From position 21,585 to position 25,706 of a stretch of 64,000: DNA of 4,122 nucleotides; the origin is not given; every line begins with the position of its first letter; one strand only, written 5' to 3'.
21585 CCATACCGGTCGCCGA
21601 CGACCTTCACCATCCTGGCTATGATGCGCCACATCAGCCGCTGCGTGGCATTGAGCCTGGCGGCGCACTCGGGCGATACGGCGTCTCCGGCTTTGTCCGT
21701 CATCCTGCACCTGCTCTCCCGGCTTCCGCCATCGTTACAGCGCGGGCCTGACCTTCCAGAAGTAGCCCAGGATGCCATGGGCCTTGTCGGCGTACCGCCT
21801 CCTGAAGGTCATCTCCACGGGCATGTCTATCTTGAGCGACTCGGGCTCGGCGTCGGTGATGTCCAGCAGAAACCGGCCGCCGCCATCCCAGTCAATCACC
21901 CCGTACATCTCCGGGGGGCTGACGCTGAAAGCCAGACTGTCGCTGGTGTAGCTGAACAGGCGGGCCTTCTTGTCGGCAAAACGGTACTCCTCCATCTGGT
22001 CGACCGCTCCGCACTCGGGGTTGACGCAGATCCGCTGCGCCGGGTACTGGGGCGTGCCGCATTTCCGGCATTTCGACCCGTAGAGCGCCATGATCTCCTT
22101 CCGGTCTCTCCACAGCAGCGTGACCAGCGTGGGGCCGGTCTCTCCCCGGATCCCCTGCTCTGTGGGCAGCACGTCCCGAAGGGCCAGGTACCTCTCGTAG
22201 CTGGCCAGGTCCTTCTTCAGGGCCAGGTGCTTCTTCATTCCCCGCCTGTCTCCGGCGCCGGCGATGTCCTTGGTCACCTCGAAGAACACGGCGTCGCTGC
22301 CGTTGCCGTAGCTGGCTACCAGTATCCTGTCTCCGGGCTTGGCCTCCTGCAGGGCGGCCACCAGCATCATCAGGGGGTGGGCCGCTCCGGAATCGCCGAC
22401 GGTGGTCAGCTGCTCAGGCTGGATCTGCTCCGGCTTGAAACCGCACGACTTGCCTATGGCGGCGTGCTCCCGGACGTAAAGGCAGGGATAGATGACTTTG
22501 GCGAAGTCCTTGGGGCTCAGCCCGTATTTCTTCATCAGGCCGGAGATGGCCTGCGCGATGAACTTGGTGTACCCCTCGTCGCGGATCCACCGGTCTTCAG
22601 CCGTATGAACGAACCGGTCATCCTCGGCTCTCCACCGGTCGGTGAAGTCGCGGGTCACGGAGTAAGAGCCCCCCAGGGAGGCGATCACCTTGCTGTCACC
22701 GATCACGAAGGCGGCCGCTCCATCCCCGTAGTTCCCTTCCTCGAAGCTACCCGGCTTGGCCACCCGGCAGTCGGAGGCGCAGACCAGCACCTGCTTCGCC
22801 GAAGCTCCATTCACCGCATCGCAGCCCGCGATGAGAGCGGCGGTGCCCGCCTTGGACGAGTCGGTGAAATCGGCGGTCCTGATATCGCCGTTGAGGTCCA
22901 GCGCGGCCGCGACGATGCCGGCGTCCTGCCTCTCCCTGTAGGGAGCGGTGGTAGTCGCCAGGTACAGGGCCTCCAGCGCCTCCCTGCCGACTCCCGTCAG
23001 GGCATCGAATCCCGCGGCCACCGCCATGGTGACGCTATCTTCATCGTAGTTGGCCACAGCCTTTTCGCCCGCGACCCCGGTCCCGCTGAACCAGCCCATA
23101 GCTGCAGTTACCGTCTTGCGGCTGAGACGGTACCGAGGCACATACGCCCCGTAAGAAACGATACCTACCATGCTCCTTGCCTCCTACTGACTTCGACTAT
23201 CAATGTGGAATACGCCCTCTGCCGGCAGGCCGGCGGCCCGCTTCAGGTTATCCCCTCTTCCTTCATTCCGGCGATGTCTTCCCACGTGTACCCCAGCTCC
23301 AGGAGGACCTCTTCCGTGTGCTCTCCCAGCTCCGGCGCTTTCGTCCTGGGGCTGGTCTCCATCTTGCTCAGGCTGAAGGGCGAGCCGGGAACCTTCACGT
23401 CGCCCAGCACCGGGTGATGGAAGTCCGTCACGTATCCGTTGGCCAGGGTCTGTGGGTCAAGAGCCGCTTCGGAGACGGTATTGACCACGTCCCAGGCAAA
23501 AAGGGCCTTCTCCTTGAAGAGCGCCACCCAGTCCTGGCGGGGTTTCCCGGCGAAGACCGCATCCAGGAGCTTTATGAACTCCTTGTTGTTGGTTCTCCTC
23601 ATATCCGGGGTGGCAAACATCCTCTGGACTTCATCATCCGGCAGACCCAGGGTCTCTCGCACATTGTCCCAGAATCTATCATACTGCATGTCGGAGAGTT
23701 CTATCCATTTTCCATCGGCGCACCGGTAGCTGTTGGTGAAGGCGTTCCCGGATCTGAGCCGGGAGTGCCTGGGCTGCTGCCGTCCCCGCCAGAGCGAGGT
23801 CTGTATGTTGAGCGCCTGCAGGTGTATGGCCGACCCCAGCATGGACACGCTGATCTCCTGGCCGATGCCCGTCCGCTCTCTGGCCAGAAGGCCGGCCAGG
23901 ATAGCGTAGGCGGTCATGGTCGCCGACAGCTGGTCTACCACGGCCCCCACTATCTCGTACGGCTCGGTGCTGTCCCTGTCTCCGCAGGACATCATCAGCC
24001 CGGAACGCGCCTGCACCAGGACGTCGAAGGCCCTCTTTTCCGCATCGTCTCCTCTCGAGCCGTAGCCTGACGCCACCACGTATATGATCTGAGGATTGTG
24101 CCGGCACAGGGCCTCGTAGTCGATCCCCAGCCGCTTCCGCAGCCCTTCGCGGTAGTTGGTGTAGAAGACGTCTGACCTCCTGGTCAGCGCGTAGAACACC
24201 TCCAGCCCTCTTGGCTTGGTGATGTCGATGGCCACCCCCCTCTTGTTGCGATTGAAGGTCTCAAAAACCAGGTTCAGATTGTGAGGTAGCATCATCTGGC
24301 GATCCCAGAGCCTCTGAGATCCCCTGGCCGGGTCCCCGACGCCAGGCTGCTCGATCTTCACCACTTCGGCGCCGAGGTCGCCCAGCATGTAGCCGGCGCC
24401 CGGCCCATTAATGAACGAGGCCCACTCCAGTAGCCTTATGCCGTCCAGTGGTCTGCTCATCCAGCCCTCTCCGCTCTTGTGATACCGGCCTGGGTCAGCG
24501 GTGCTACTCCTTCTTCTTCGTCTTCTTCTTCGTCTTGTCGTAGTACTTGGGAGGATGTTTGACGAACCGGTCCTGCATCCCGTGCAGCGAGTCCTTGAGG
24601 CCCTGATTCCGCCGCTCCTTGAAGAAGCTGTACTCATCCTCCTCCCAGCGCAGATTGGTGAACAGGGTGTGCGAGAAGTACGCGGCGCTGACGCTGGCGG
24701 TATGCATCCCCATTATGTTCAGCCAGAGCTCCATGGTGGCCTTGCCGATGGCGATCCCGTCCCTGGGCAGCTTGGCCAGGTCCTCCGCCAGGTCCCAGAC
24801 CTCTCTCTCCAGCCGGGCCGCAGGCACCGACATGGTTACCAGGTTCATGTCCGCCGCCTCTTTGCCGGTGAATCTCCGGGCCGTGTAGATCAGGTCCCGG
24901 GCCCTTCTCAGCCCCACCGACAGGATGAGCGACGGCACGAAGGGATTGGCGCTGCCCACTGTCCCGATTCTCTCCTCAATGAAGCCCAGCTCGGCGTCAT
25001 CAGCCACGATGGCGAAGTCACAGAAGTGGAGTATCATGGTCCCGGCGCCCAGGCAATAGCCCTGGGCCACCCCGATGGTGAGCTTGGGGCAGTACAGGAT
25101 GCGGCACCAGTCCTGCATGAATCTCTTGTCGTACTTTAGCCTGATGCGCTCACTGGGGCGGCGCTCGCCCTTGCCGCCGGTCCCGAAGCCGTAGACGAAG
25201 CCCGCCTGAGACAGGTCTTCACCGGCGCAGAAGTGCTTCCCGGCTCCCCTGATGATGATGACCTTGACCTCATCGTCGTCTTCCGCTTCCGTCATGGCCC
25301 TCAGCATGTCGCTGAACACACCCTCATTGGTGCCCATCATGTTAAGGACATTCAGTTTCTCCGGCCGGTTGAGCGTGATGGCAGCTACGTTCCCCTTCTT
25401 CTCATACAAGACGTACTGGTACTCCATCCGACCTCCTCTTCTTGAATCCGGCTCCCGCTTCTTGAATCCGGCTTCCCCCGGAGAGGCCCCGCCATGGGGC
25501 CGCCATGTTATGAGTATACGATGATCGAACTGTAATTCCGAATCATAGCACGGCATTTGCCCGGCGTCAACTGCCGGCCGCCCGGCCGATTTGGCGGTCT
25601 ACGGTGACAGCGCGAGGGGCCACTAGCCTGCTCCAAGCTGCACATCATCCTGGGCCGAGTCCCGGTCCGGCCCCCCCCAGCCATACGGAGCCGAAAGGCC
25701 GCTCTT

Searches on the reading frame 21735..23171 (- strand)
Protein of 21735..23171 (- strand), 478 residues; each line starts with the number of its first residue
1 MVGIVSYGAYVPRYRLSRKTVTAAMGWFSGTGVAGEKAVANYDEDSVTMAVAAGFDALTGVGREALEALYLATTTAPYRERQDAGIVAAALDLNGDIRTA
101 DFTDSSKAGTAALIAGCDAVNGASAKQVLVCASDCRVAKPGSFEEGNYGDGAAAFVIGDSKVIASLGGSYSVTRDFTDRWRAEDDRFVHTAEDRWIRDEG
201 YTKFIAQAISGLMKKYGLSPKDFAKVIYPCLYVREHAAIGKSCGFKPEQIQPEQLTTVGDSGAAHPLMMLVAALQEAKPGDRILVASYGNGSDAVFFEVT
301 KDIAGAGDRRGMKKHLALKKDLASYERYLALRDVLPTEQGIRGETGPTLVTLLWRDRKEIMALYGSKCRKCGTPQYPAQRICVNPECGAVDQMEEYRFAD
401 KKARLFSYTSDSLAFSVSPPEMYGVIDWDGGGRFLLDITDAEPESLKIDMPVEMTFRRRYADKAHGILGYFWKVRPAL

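Call 11: search_protein_families(library=pfam, proteins=[window:21735-23171:-], max_evalue=0.001)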
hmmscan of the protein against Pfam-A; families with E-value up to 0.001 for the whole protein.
window:21735-23171:- (478 aa): 3 families
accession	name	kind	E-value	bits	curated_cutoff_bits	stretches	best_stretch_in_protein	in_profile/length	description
PF01796.24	OB_ChsH2_C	-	7.9e-10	39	27.1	1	399-457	4-65/65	ChsH2, C-terminal OB-fold domain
PF12172.15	zf-ChsH2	-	1.2e-06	28.6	23.2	1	363-389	9-33/37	ChsH2, rubredoxin-like zinc ribbon domain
PF08541.16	ACP_syn_III_C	-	9.6e-05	22.9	26.6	1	214-291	2-80/90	3-Oxoacyl-[acyl-carrier-protein (ACP)] synthase III C terminal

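Call 74: search_protein_families(library=ncbifam, proteins=[window:21735-23171:-], max_evalue=0.00001)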
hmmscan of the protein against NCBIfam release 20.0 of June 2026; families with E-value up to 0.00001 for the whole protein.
window:21735-23171:- (478 aa): 5 families
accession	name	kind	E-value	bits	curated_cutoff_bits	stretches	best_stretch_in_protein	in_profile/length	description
NF003274.0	PRK04262.1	equivalog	7.7e-71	238.9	244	1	1-334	2-343/347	hydroxymethylglutaryl-CoA synthase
TIGR00748.1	HMG_CoA_syn_Arc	equivalog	3.4e-48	164.7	353.35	1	1-328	1-336/345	hydroxymethylglutaryl-CoA synthase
TIGR01835.1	HMG-CoA-S_prok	equivalog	1.2e-19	70.4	360.35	1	36-316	39-331/382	hydroxymethylglutaryl-CoA synthase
NF006829.0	PRK09352.1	subfamily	1.4e-09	37.4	249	1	3-291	6-311/322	beta-ketoacyl-ACP synthase 3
TIGR00747.1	fabH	subfamily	4e-09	36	292.1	1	2-291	3-312/322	beta-ketoacyl-ACP synthase III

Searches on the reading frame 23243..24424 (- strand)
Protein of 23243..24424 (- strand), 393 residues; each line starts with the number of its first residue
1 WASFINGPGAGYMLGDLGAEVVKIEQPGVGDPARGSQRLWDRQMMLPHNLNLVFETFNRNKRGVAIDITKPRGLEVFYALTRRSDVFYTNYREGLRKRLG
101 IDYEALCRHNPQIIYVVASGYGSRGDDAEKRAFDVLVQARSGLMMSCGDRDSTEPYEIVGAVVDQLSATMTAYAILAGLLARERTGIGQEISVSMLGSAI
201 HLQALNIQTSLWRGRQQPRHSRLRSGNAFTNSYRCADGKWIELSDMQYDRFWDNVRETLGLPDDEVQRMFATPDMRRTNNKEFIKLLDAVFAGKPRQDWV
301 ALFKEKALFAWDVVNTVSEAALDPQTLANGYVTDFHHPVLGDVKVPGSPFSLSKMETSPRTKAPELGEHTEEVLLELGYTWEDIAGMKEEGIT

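Call 74: search_protein_families(library=ncbifam, proteins=[window:23243-24424:-], max_evalue=0.00001)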
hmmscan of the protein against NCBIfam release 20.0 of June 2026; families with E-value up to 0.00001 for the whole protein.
window:23243-24424:- (393 aa): 7 families
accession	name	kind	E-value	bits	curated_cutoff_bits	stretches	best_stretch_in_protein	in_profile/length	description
NF003809.0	PRK05398.1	subfamily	6.4e-50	169.9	442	1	6-392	18-415/416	formyl-CoA transferase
TIGR03253.1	oxalate_frc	equivalog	4.9e-49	167.1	504.2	2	5-205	16-209/416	formyl-CoA transferase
NF052585.1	SucGlutTfsCaiB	equivalog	2.3e-45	154.9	750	1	3-378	18-389/394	succinate--glutarate CoA-transferase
NF041294.1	Scnl_mescCoAtase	equivalog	3.7e-42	144.8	700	1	5-374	16-380/381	succinyl-CoA:mesaconate CoA-transferase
NF008511.0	PRK11430.1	equivalog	1.3e-33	116.7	522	1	4-374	21-376/381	CoA:oxalate CoA-transferase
NF002914.1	PRK03525.1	equivalog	1.6e-30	106.3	413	1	5-392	22-396/400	L-carnitine CoA-transferase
TIGR04253.1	mesacon_CoA_iso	equivalog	7.2e-24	84.5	725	1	3-390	13-397/403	2-methylfumaryl-CoA isomerase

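Call 90: search_protein_families(library=pfam, proteins=[window:23243-24424:-], max_evalue=0.01)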
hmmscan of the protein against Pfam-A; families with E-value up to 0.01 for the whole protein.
window:23243-24424:- (393 aa): 1 family
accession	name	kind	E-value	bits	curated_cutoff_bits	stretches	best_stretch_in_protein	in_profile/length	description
PF02515.22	CoA_transf_3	-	2.4e-96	323.5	23.3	1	3-370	11-366/366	CoA-transferase family III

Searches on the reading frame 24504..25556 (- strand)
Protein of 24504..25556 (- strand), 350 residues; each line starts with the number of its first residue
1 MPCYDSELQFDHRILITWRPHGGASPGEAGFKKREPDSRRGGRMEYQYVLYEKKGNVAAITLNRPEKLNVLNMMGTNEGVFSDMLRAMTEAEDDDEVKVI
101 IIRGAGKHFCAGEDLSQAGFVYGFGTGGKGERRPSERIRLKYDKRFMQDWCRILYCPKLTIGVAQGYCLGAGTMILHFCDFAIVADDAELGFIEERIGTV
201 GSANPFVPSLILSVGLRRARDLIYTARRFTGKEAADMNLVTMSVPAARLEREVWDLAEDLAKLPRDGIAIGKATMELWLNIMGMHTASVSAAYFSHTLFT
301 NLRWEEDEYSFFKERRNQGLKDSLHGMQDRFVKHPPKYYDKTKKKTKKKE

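Call 11: search_protein_families(library=pfam, proteins=[window:24504-25556:-], max_evalue=0.001)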
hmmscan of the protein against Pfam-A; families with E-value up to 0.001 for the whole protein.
window:24504-25556:- (350 aa): 2 families
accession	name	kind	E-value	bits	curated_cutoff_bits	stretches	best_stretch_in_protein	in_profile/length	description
PF00378.25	ECH_1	-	1.2e-35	123.6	27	1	52-317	1-245/251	Enoyl-CoA hydratase/isomerase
PF16113.10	ECH_2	-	1.1e-17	65.1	27.2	1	58-257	2-185/335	Enoyl-CoA hydratase/isomerase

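Call 74: search_protein_families(library=ncbifam, proteins=[window:24504-25427:-], max_evalue=0.00001)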
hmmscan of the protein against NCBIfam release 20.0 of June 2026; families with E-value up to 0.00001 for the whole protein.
window:24504-25427:- (307 aa): 64 families (the best 25 are shown)
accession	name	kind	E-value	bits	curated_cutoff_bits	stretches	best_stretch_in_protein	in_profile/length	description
NF006128.0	PRK08272.1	subfamily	2.7e-42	145.1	257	1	2-283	11-293/308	crotonase/enoyl-CoA hydratase family protein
NF006140.0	PRK08290.1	subfamily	1.1e-41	143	280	1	1-280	5-283/292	enoyl-CoA hydratase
NF006588.0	PRK09120.1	equivalog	2.3e-32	112.3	276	1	3-231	7-220/276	p-hydroxycinnamoyl CoA hydratase/lyase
NF006109.0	PRK08260.1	subfamily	8.5e-32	110.6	320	1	1-230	1-229/296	enoyl-CoA hydratase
NF004857.0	PRK06210.1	equivalog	1.2e-29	103.7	341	1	2-219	6-215/275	enoyl-CoA hydratase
TIGR03210.1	badI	equivalog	5.2e-29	101.3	467.6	1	3-237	1-216/256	2-ketocyclohexanecarboxyl-CoA hydrolase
NF005637.0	PRK07396.1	equivalog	8.5e-29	100.8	380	1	2-233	11-225/273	1,4-dihydroxy-2-naphthoyl-CoA synthase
NF004781.0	PRK06127.1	subfamily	2.2e-28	99.6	291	1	5-221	12-212/269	enoyl-CoA hydratase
NF004517.0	PRK05862.1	equivalog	1.2e-27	97.1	396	1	1-233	1-212/257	enoyl-CoA hydratase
NF009125.0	PRK12478.1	equivalog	1.6e-27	96.4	347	1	1-281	4-273/304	crotonase/enoyl-CoA hydratase family protein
NF051848.1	EnCoAHydtEchA19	equivalog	3.5e-27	95.6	400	1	6-224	2-204/258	enoyl-CoA hydratase EchA19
NF006107.0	PRK08258.1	equivalog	2.6e-25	89.3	330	1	5-237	18-236/277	enoyl-CoA hydratase family protein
NF004794.0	PRK06142.1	equivalog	4.7e-25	88.8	308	1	2-219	4-214/273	crotonase/enoyl-CoA hydratase family protein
NF005802.0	PRK07657.1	equivalog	5.2e-25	88.4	363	1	10-274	10-254/260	enoyl-CoA hydratase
TIGR01929.1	menB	equivalog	1e-24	87.5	342.7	1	5-221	3-203/259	1,4-dihydroxy-2-naphthoyl-CoA synthase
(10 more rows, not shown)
